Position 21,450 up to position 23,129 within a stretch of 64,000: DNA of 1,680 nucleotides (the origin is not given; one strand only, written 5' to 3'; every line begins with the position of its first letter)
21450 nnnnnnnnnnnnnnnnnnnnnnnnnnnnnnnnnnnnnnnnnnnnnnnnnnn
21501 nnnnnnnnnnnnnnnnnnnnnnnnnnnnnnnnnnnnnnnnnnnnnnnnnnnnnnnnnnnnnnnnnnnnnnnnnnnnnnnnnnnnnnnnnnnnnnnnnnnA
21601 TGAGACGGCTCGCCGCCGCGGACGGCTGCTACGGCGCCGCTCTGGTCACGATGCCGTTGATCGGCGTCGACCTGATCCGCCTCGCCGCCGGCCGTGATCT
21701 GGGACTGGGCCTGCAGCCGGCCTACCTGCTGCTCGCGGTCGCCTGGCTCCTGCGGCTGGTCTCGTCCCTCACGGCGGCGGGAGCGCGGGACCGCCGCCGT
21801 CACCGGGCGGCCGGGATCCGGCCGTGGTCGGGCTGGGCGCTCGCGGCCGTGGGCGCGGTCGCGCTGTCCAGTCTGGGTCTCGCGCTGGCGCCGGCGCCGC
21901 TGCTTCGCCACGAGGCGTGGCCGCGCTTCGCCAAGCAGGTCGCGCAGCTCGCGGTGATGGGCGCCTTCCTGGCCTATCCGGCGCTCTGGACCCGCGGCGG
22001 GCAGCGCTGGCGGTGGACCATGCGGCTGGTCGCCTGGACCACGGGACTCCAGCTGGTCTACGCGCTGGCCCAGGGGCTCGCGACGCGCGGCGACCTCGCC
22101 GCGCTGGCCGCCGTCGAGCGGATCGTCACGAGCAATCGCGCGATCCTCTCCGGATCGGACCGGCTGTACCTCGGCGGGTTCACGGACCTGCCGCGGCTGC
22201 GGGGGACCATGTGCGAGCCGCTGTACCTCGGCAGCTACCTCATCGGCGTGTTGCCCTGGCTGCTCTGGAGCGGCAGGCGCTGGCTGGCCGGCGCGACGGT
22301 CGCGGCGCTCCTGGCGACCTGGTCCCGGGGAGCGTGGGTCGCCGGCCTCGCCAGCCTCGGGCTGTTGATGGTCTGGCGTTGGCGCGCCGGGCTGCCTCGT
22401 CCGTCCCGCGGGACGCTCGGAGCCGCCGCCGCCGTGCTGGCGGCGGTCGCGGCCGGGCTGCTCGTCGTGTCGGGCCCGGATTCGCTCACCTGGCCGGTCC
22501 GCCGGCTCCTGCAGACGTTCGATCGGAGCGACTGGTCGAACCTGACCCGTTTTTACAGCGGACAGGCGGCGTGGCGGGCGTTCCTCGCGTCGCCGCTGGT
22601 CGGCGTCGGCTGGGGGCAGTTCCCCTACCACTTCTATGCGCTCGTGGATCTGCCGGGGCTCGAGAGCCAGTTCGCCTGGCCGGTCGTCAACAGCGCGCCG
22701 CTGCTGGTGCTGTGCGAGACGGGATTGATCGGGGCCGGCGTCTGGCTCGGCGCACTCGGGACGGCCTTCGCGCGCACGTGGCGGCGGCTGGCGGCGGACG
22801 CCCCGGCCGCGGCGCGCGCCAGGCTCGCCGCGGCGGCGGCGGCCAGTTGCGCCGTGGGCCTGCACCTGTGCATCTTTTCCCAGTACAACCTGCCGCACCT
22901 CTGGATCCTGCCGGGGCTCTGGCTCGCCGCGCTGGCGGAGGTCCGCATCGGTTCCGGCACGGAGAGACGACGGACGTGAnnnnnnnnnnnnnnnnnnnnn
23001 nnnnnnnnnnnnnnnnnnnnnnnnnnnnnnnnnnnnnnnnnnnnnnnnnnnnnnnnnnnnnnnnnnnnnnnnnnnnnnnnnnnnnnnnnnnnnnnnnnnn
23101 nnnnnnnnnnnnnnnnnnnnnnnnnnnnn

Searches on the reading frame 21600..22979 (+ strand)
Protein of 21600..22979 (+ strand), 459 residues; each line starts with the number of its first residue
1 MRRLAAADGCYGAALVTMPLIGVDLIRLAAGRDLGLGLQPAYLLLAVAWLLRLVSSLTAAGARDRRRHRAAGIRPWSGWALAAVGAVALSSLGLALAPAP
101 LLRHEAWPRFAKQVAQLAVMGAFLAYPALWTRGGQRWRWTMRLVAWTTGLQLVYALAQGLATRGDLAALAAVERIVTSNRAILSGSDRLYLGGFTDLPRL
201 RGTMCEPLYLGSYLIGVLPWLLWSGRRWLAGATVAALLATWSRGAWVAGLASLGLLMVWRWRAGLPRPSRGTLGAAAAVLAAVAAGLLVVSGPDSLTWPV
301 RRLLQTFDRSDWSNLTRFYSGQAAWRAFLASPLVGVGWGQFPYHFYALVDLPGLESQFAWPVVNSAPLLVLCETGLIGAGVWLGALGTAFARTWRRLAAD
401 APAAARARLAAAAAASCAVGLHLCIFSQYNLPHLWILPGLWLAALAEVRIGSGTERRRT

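Call 50: search_protein_families(library=ncbifam, proteins=[window:21600-22979:+], max_evalue=0.001)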
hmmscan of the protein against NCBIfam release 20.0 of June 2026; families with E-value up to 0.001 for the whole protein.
window:21600-22979:+ (459 aa): 1 family
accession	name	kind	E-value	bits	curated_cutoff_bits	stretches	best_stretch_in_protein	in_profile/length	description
TIGR00947.1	2A73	equivalog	6.2e-07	28.8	366.4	1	115-421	94-393/425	IctB family putative bicarbonate transporter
